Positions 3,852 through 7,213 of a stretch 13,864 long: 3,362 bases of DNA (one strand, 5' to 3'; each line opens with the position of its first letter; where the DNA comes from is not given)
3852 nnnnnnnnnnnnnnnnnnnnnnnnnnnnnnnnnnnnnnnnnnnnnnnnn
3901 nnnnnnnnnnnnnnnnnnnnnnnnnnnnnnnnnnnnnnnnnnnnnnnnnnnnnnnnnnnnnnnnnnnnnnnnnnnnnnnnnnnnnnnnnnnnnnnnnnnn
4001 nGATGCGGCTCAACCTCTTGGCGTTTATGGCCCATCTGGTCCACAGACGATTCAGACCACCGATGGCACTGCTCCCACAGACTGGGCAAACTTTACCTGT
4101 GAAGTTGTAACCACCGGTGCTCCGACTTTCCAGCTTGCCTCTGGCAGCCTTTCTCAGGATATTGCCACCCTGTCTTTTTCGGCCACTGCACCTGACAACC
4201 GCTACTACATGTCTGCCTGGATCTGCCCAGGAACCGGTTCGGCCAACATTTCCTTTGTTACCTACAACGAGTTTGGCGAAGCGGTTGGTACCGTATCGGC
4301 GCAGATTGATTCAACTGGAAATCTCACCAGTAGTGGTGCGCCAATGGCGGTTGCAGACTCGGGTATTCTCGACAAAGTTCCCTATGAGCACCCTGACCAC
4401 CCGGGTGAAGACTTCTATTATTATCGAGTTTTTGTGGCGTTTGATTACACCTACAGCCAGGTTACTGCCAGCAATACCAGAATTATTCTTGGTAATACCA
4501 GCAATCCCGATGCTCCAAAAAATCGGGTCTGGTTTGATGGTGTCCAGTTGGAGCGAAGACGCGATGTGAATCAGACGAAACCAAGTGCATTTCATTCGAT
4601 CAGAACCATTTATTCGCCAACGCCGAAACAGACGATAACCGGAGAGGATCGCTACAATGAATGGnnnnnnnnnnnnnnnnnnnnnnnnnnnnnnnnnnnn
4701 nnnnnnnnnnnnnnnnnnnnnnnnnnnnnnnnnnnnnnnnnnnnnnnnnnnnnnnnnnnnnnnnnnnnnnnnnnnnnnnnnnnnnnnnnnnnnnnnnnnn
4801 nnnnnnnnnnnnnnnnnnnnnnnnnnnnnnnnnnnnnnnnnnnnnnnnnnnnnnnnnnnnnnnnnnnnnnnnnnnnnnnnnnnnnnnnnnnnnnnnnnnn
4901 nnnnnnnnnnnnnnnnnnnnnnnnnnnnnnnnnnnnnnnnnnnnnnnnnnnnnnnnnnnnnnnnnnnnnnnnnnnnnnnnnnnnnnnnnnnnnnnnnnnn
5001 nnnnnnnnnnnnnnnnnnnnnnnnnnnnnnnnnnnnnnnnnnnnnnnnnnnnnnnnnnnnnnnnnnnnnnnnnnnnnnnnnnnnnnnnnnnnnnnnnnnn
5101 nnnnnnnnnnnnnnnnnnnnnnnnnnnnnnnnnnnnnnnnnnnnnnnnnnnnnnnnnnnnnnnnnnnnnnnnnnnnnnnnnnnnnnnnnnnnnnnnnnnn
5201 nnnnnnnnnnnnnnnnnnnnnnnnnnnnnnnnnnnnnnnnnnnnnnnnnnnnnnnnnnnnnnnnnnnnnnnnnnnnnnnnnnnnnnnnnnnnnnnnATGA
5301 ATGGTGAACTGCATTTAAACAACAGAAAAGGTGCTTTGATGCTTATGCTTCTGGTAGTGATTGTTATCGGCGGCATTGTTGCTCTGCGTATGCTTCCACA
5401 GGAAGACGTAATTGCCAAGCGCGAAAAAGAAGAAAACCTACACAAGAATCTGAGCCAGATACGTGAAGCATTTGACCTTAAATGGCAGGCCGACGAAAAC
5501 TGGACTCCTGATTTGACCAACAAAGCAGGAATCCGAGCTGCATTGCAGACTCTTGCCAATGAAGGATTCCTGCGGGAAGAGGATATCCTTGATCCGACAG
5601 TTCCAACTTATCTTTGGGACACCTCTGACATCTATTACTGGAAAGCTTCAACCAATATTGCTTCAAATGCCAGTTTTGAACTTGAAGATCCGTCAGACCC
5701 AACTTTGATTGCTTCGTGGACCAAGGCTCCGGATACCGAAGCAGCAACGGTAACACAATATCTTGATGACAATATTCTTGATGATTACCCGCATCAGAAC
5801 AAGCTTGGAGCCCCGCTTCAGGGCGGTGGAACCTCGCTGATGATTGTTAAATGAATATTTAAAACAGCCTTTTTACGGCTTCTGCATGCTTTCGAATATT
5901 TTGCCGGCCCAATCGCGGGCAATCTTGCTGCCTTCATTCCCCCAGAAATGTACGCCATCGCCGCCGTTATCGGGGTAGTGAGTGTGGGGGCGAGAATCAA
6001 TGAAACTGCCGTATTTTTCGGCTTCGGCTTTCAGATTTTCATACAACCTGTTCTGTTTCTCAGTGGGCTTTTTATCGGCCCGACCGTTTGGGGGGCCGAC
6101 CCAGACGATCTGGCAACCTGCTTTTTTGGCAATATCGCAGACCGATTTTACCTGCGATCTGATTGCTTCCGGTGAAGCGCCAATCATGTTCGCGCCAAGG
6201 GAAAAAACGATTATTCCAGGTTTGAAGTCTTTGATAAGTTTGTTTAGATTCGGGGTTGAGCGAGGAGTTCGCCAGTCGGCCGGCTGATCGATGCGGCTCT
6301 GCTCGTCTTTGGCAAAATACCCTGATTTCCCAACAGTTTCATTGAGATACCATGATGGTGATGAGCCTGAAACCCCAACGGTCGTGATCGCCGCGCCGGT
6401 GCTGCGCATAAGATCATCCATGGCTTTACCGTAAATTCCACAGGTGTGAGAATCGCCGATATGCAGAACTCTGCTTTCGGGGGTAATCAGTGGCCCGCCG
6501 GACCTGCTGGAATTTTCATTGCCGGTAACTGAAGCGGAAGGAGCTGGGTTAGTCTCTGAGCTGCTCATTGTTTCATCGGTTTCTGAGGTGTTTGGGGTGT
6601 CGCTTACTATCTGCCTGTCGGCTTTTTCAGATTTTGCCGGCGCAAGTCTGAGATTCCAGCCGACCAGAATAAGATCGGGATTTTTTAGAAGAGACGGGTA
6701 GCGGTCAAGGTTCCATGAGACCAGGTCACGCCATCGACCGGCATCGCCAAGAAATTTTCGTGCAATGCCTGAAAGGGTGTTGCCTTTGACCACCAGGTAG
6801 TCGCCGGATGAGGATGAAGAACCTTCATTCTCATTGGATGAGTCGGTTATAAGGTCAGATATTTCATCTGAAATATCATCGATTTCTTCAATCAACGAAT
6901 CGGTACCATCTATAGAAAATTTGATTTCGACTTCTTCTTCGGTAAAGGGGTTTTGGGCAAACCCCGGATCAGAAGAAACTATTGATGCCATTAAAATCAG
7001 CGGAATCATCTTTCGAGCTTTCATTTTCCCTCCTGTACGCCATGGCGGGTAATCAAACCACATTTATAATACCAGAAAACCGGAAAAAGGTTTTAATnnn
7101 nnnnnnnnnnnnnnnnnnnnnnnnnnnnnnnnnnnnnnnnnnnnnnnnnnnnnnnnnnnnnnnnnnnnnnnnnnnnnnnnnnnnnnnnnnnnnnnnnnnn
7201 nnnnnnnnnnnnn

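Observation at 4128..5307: The giant protein's C-terminal CBM-like domain is duplicated as a stand-alone secreted protein, and the 11-bp stop/start overlap was duplicated with it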

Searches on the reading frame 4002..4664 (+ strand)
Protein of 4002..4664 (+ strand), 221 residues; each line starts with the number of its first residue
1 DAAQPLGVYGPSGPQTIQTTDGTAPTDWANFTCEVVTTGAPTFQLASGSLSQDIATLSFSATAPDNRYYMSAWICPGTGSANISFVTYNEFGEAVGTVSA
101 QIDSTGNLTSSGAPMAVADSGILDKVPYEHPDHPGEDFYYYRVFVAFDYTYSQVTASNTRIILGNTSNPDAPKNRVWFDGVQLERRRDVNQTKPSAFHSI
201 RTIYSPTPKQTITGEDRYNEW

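Call 17: find_homologous_proteins(query=window:4002-4664:+)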
Query window:4002-4664:+ (221 aa): 1 proteins with E <= 0.001 among 263 candidates.
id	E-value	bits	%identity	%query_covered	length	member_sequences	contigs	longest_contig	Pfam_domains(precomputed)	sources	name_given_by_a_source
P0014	1.8e-64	236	59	85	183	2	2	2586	-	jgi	jgi:hypothetical protein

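Call 43: search_protein_families(library=pfam, proteins=[window:4002-4664:+], max_evalue=5)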
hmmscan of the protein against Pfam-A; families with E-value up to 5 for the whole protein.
window:4002-4664:+ (221 aa): 0 families

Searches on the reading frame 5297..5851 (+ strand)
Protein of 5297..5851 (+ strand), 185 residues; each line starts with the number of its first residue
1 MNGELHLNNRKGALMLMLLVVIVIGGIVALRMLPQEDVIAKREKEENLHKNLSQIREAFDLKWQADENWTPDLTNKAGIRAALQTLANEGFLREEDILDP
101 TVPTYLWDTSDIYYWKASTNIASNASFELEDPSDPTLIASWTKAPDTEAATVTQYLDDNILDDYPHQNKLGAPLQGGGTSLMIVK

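Call 7: search_protein_families(library=pfam, proteins=[window:5297-5851:+], max_evalue=0.1)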
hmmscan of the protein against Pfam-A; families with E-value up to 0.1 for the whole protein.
window:5297-5851:+ (185 aa): 0 families

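Call 8: search_protein_families(library=ncbifam, proteins=[window:5297-5851:+], max_evalue=0.1)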
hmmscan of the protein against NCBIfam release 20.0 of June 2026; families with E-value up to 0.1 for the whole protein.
window:5297-5851:+ (185 aa): 1 family
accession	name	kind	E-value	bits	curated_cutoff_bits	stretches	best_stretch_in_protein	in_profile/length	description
TIGR01710.1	typeII_sec_gspG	equivalog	0.034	14.2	88.85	1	12-113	2-101/134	type II secretion system major pseudopilin GspG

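Call 29: find_homologous_proteins(query=window:5297-5851:+)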
Query window:5297-5851:+ (185 aa): 19 proteins with E <= 0.001 among 122 candidates.
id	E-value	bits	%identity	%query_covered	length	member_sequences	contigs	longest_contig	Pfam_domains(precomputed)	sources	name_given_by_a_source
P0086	4.8e-115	400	98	100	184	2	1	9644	-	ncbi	ncbi:MAG: hypothetical protein AB1403_08340 [Candidatus Riflebacteria bacterium]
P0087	3.6e-86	306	75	100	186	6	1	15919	-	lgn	-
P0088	4.6e-86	306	78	96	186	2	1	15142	-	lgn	-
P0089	3.4e-85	303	74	97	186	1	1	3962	-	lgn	-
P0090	8.6e-82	292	73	100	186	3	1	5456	-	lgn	-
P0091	7.5e-78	279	69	100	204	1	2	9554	-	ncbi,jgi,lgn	-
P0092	3.1e-76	274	67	100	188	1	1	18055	-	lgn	-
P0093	7.5e-74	266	66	95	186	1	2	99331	-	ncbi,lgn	ncbi:MAG: hypothetical protein Kow0029_20700 [Candidatus Rifleibacteriota bacterium]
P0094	8.2e-70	253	63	100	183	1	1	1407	-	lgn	-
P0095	8.2e-69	250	62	100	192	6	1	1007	-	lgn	-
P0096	4.8e-68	247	61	97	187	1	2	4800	-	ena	-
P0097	1.5e-61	226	57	100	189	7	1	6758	-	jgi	jgi:type II secretory pathway pseudopilin PulG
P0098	6.4e-58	214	58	97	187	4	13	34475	-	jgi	jgi:hypothetical protein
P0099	1.0e-56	210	60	92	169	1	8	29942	-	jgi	jgi:hypothetical protein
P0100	8.8e-41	158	47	100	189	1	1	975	-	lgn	-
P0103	3.6e-30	124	43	98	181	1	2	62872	-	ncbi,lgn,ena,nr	ncbi:MAG: hypothetical protein EOM80_14125 [Erysipelotrichia bacterium]|nr:hypothetical protein [Can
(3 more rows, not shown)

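Call 34: predict_structure(alignment_id=A3)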
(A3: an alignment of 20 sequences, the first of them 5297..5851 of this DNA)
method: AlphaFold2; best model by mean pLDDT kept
length: 185 residues; sequences in the alignment: 20
mean_pLDDT: 67.1   pTM: 0.48
mean pLDDT of the five models: 67.1, 64.4, 64.1, 63.7, 54.6
residues with pLDDT >= 90: 17; 70-90: 83; 50-70: 17; < 50: 68
segments of 3 or more residues with pLDDT < 50: 1-7, 120-132, 134-147, 151-165, 167-172, 174-185
pLDDT, mean of each block of 10 residues (from residue 1): 47 76 78 69 79 84 85 89 93 86 87 76 40 47 47 45 43 46 44
secondary structure, 60 per line:
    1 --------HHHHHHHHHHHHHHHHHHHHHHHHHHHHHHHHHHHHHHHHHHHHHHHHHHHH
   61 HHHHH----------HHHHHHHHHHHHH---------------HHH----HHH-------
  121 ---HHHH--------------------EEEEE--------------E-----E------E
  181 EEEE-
elements in order: H9-65 H76-88 H124-127 E148-152 E180-184

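Call 36: search_solved_structures(query=A3, max_evalue=10, show_alignments=2)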
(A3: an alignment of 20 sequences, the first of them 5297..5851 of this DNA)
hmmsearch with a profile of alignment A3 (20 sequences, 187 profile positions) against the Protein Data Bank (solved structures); distinct sequences matched with E-value up to 10: 3.
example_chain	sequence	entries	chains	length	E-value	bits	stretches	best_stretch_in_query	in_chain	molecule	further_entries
7tgg_A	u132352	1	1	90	0.0045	20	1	6-74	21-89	Geopilin domain 1 protein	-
2m7g_A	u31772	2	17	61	0.73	12.8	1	18-74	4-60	Geopilin domain 1 protein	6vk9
9egp_A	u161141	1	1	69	0.93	12.5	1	7-55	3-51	Geopilin domain 1 protein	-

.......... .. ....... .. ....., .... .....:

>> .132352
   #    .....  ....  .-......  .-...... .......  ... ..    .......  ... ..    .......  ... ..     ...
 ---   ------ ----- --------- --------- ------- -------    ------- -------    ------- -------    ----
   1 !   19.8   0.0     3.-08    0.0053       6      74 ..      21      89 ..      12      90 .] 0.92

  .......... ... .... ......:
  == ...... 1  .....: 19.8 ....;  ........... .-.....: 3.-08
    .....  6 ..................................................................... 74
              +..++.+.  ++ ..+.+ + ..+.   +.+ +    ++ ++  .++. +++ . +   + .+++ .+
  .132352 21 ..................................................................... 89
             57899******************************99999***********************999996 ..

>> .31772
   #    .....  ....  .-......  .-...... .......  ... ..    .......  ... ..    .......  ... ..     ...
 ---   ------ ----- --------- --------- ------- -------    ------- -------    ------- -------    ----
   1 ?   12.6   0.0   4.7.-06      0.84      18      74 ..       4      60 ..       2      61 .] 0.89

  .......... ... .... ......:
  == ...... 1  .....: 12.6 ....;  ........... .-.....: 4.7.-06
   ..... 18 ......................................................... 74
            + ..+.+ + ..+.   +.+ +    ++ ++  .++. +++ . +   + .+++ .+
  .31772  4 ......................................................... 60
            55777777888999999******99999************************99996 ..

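Call 43: search_protein_families(library=pfam, proteins=[P0097, P0103], max_evalue=5)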
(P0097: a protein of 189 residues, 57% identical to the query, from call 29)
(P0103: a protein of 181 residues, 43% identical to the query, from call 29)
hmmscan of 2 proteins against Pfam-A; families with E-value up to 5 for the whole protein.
P0097 (189 aa): 1 family
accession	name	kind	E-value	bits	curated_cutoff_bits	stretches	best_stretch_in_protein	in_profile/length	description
PF16951.10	MaAIMP_sms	-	0.57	10.4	26.2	1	17-34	5-27/60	Putative methionine and alanine importer, small subunit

P0103 (181 aa): 0 families

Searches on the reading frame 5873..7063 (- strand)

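Call 7: search_protein_families(library=pfam, proteins=[window:5873-7063:-], max_evalue=0.1)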
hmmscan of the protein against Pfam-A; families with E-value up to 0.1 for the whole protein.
window:5873-7063:- (396 aa): 4 families
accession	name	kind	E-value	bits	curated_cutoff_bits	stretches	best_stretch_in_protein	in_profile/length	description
PF13472.12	Lipase_GDSL_2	-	9.7e-06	26.6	32.9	1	202-372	2-170/178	GDSL-like Lipase/Acylhydrolase family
PF04311.20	DUF459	-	1.8e-05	24.7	27.2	1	300-365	92-157/197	Protein of unknown function (DUF459)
PF01476.26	LysM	-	0.00071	19.9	20.9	1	89-139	1-41/43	LysM domain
PF01261.30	AP_endonuc_2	-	0.042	14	31.1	1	273-347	33-111/249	Xylose isomerase-like TIM barrel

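Call 8: search_protein_families(library=ncbifam, proteins=[window:5873-7063:-], max_evalue=0.1)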
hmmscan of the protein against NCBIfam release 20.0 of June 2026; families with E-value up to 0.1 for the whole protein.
window:5873-7063:- (396 aa): 1 family
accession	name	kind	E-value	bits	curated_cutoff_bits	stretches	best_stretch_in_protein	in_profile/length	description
NF008399.0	PRK11198.1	equivalog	0.00039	20.8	134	1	80-141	89-146/149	peptidoglycan-binding protein LysM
